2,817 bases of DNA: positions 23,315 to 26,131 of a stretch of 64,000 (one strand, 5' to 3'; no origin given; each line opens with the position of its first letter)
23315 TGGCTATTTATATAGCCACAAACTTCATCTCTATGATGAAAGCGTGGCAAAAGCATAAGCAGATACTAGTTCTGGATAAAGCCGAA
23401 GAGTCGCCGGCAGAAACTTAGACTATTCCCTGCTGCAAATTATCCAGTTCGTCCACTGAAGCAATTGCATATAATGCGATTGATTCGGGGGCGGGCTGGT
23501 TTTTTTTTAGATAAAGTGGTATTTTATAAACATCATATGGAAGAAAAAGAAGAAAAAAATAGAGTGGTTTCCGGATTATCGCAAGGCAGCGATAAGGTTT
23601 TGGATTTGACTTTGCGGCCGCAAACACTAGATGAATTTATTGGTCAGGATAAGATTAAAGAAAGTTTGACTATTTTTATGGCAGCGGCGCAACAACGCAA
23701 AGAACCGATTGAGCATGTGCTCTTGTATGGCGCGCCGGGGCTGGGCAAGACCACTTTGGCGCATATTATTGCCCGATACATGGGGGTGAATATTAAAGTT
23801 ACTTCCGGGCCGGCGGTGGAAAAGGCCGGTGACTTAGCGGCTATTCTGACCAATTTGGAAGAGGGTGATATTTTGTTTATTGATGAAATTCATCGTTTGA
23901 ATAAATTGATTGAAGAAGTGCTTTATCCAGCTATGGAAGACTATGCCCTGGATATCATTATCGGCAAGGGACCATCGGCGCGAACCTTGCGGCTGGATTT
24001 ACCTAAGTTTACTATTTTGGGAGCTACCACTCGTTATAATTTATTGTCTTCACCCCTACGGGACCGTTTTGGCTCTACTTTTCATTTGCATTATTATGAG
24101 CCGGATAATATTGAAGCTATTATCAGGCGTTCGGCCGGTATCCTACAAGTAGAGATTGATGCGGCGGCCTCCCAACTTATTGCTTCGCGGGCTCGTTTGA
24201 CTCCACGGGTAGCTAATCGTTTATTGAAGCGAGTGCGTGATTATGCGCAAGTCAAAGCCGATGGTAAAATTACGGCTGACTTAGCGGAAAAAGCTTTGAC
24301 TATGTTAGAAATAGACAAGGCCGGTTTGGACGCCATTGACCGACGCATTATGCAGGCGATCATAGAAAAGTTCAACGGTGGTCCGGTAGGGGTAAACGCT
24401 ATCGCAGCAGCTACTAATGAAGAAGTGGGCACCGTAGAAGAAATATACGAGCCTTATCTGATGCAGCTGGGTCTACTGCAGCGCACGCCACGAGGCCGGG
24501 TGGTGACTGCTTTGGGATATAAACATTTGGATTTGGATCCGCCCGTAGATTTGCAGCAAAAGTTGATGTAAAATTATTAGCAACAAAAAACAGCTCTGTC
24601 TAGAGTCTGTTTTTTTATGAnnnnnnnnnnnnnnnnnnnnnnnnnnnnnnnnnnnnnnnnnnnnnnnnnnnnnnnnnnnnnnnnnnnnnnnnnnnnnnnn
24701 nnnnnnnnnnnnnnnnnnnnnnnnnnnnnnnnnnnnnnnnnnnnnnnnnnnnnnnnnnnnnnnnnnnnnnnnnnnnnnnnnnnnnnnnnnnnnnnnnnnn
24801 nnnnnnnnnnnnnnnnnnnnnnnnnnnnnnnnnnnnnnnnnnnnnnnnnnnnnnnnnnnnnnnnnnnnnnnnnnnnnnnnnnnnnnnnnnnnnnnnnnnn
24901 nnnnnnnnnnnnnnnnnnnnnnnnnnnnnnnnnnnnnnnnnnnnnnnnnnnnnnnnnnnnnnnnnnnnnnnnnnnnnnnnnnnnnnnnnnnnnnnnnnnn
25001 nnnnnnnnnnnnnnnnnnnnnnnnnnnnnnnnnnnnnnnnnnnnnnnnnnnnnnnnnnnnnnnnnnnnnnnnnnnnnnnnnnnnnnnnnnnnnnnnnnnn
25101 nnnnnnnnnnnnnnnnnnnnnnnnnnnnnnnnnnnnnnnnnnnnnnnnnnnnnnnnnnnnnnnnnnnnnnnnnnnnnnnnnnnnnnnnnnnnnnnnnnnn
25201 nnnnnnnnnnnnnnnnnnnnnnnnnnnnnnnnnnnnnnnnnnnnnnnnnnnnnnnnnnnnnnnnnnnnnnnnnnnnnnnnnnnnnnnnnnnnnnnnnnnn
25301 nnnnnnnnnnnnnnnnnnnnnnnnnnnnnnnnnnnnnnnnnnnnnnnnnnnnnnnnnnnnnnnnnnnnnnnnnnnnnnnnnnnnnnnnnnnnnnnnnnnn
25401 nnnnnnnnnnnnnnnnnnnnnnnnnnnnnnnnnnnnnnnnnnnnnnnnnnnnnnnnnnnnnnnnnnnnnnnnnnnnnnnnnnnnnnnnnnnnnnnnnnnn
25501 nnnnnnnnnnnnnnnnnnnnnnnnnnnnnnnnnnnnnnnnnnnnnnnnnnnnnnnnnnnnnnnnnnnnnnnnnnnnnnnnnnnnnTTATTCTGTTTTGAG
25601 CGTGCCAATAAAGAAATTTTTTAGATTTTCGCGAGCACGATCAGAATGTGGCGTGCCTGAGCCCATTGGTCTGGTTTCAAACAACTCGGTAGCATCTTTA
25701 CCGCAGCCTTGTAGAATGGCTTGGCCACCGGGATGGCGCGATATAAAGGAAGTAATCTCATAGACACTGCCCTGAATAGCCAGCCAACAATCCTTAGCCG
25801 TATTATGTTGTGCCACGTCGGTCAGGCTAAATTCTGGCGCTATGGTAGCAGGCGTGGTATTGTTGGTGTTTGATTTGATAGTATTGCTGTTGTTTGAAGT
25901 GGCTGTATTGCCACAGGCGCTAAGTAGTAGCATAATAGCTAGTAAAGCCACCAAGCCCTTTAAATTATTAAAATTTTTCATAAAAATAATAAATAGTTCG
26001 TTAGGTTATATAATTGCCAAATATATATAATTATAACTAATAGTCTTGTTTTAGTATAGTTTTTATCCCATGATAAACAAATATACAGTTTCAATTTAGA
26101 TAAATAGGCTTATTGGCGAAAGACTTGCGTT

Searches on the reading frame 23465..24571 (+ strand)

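Call 42: search_protein_families(library=pfam, proteins=[window:23465-24571:+], max_evalue=0.01)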
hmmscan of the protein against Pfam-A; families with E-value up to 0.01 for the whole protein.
window:23465-24571:+ (368 aa): 19 families
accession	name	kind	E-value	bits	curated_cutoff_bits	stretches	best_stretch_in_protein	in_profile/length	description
PF05496.18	RuvB_N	-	2.7e-78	261.6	27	1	50-208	1-159/159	Holliday junction DNA helicase RuvB P-loop domain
PF17864.7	AAA_lid_4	-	2.1e-28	98.3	27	1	211-284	1-74/74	RuvB AAA lid domain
PF05491.19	RuvB_C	-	8.1e-24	83.8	24.7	1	286-355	2-71/72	RuvB C-terminal winged helix domain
PF00004.35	AAA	-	2.9e-21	76.7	21.2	1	85-208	1-129/131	ATPase family associated with various cellular activities (AAA)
PF07728.20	AAA_5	-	1.2e-09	38.7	22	1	84-202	1-139/139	AAA domain (dynein-related subfamily)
PF05673.19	DUF815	-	4e-06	26.6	23.8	1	52-141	24-115/249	Protein of unknown function (DUF815)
PF13191.12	AAA_16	-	5.3e-05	24.2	32.6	1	58-119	2-62/167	AAA ATPase domain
PF06068.19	TIP49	-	0.0001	22.1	23.8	1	54-113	22-81/347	TIP49 P-loop domain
PF00493.29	MCM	-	0.00013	21.6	23.3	1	55-159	23-147/224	MCM P-loop domain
PF13173.12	AAA_14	-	0.00014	22.3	27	1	85-165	5-94/129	AAA domain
PF20720.3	nSTAND3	-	0.00028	21.1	27.2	1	82-140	17-72/155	Novel STAND NTPase 3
PF01078.27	Mg_chelatase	-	0.0004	20.3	20.3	0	55-103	2-43/207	Magnesium chelatase, subunit ChlI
PF02367.23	TsaE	-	0.00076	19.9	26.6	1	74-114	13-53/128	Threonylcarbamoyl adenosine biosynthesis protein TsaE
PF07726.17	AAA_3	-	0.0014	18.9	27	0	84-111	1-28/131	ATPase family associated with various cellular activities (AAA)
PF00931.28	NB-ARC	-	0.003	17.3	23.5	0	79-103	15-39/248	NB-ARC domain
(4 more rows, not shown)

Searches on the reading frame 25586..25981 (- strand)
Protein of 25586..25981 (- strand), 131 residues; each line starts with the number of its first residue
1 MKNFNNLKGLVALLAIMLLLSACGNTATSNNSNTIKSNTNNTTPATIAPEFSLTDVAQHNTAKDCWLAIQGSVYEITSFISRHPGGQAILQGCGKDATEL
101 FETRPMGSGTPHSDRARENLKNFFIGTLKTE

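Call 44: search_protein_families(library=ncbifam, proteins=[window:25586-25981:-], max_evalue=0.01)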
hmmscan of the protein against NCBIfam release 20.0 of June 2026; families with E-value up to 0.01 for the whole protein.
window:25586-25981:- (131 aa): 6 families
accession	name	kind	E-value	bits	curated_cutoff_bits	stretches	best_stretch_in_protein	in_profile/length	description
NF052321.1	LP_Lmo2079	subfamily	6.4e-05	22.4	150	1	11-63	8-60/354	Lmo2079 family surface lipoprotein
NF058647.1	lipo_LytA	equivalog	0.00064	19.9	110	1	8-44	3-39/107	acidic lipoprotein LytA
NF047847.2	SS_mature_LptM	equivalog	0.0013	18.8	27.7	1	1-26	1-23/31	LPS translocon maturation chaperone LptM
NF047408.1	SA0632_fam_LP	equivalog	0.0016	18.1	70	0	8-26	3-22/68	SA0632 family lipoprotein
NF047879.1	catechol_SstD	exception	0.002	17.2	450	1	9-58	5-53/343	ferrated catecholamine ABC transporter substrate-binding lipoprotein SstD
NF033553.1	MerP_Gpos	exception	0.0073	16.2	110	1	9-51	7-49/112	mercury resistance system substrate-binding protein MerP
